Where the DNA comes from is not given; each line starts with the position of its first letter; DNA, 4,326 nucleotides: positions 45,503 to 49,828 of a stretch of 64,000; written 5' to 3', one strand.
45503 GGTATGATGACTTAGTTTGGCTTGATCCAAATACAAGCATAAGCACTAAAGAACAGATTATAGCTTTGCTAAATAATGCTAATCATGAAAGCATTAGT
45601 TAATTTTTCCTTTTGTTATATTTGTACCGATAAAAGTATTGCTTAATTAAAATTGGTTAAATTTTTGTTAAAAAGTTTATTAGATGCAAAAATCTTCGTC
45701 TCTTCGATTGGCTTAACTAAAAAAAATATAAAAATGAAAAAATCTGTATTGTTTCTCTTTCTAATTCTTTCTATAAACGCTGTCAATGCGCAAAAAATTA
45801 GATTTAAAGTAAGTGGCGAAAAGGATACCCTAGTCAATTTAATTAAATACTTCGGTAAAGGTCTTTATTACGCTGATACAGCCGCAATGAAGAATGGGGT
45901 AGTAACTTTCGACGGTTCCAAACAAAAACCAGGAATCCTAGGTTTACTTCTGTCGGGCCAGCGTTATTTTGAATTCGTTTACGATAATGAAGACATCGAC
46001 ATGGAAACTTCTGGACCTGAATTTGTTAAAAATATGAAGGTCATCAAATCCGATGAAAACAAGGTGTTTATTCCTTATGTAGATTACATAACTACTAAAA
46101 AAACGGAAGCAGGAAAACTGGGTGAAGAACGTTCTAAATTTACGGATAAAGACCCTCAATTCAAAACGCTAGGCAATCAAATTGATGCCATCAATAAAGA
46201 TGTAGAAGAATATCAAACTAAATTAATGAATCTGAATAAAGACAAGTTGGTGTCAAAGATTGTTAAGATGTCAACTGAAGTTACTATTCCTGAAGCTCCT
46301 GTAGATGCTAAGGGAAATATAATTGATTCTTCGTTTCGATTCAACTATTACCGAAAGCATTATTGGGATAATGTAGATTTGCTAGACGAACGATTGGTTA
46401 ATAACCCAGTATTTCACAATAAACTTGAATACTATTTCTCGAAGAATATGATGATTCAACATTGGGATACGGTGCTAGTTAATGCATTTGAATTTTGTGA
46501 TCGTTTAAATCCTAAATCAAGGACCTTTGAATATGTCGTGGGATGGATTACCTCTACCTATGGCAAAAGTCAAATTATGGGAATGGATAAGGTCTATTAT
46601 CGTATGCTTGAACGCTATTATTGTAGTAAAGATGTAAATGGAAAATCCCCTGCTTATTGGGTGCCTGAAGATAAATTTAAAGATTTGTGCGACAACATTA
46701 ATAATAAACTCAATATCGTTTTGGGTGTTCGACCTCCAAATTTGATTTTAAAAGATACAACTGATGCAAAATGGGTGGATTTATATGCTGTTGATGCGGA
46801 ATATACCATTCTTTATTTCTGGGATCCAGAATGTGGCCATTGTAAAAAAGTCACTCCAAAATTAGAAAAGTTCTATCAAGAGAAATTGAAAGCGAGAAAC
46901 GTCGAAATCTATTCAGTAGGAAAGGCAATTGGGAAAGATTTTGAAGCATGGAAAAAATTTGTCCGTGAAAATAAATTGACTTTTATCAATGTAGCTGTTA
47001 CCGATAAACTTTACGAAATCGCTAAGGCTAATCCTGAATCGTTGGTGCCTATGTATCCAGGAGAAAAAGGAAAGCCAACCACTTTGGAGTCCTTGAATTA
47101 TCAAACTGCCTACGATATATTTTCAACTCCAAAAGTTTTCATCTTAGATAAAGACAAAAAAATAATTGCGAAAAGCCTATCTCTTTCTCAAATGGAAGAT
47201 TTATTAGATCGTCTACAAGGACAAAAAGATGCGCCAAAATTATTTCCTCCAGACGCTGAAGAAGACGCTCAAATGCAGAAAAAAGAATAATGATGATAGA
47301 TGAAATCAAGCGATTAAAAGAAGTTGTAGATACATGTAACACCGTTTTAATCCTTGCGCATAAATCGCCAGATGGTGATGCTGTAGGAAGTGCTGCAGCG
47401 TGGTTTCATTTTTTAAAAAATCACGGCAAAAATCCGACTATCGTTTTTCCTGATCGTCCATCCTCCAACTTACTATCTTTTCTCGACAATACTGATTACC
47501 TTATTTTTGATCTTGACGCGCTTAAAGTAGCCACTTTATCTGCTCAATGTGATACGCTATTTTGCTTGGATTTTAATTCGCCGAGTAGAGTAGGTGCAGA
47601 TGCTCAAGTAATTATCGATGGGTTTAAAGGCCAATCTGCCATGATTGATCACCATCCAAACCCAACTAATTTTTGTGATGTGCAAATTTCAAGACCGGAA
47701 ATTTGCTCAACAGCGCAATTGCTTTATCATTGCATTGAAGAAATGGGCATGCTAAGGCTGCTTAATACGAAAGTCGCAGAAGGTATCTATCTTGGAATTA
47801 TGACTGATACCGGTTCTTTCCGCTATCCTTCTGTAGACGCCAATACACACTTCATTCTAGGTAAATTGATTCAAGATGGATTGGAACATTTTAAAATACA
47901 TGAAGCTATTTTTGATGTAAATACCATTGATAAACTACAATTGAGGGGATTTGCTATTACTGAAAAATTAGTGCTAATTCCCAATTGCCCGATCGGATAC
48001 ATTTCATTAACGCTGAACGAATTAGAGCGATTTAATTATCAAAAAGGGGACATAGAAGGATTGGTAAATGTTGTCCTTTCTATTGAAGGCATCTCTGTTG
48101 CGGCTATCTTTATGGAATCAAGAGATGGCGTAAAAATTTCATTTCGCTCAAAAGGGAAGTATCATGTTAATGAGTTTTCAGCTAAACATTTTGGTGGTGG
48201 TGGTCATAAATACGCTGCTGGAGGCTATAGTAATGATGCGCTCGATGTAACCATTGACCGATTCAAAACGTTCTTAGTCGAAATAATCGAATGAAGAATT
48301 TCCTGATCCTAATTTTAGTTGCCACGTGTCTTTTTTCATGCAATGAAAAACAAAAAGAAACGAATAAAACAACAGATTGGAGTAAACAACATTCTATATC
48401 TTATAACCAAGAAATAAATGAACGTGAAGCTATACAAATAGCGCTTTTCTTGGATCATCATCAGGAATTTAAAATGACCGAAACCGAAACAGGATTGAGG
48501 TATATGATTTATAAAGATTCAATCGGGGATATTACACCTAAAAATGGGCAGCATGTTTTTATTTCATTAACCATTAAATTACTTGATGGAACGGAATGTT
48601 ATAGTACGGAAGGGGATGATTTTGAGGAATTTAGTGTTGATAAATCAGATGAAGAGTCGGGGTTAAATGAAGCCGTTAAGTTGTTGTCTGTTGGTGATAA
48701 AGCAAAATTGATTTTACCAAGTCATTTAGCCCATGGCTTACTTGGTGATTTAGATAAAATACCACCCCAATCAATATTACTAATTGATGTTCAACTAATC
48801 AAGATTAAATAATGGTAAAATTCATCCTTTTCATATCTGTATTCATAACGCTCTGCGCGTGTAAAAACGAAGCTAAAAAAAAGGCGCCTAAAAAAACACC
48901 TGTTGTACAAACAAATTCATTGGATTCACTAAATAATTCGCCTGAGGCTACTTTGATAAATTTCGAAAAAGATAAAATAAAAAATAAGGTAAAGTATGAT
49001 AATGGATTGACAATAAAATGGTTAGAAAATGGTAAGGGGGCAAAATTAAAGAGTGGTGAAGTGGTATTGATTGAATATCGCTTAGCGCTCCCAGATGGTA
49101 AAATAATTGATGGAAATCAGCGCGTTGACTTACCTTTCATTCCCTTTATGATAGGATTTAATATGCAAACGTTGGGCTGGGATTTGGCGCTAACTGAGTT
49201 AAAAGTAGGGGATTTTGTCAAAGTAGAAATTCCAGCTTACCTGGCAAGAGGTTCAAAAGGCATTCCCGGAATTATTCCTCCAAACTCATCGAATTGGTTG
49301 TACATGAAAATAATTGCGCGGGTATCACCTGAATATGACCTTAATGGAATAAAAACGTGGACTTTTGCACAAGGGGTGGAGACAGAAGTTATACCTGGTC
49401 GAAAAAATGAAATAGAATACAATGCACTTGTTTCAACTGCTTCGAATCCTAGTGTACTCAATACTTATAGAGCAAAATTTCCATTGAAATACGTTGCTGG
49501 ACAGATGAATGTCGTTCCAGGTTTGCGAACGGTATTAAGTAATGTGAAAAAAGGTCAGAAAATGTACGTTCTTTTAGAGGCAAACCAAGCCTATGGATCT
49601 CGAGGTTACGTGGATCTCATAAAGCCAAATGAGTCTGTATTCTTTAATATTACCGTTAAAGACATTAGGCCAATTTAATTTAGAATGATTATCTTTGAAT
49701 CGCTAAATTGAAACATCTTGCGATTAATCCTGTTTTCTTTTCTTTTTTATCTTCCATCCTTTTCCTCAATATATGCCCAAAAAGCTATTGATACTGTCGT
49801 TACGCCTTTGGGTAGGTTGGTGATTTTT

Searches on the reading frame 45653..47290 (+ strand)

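Call 80: search_protein_families(library=pfam, proteins=[window:45653-47290:+], max_evalue=0.0001)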
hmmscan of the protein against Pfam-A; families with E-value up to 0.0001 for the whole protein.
window:45653-47290:+ (545 aa): 7 families
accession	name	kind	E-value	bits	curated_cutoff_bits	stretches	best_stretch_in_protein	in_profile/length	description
PF13905.12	Thioredoxin_8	-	4.4e-12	46.6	27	1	383-504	2-94/94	Thioredoxin-like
PF17127.10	DUF5106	-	7e-10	39.9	28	1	222-329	26-134/151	Domain of unknown function (DUF5106)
PF00578.27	AhpC-TSA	-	2.7e-09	37.5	26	1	362-504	6-121/124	AhpC/TSA family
PF13098.12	Thioredoxin_2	-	8.2e-07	29.8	27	1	383-508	6-91/104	Thioredoxin-like domain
PF14289.11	DUF4369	-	9.7e-07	29.7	25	1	49-137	3-89/91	Domain of unknown function (DUF4369)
PF08534.16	Redoxin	-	2e-05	24.9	26.6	0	362-458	7-100/148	Redoxin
PF00085.26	Thioredoxin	-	4e-05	24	23.5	1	370-422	6-56/103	Thioredoxin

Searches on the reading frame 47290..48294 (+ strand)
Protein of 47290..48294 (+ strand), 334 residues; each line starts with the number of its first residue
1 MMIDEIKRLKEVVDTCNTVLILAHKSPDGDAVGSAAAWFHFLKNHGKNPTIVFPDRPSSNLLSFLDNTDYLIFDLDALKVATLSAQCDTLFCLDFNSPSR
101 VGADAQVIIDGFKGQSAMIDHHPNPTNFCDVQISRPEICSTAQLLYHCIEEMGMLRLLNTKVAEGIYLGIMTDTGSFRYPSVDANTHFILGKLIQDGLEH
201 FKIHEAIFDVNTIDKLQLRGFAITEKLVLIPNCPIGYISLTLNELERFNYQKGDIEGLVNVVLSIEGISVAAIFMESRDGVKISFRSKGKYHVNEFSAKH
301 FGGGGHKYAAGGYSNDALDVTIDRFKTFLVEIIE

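Call 80: search_protein_families(library=pfam, proteins=[window:47290-48294:+], max_evalue=0.0001)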
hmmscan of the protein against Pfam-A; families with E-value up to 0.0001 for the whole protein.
window:47290-48294:+ (334 aa): 2 families
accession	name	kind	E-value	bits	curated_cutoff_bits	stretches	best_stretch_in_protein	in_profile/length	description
PF01368.27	DHH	-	6.5e-18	65.6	28.1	1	19-170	2-125/125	DHH family, N-terminal domain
PF02272.25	DHHA1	-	3.7e-12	47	25.9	1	247-327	10-98/102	DHHA1 domain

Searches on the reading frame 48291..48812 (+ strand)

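Call 80: search_protein_families(library=pfam, proteins=[window:48291-48812:+], max_evalue=0.0001)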
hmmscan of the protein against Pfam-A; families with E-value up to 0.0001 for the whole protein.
window:48291-48812:+ (173 aa): 1 family
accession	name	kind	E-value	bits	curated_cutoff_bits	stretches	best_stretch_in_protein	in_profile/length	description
PF00254.34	FKBP_C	-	6.1e-12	46.1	21.1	1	80-170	2-94/94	FKBP-type peptidyl-prolyl cis-trans isomerase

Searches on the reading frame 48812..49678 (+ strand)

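Call 80: search_protein_families(library=pfam, proteins=[window:48812-49678:+], max_evalue=0.0001)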
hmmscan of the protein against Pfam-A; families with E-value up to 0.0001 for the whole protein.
window:48812-49678:+ (288 aa): 1 family
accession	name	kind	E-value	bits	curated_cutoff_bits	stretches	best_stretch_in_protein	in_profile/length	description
PF00254.34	FKBP_C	-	1.9e-20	73.4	21.1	2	78-159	4-85/94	FKBP-type peptidyl-prolyl cis-trans isomerase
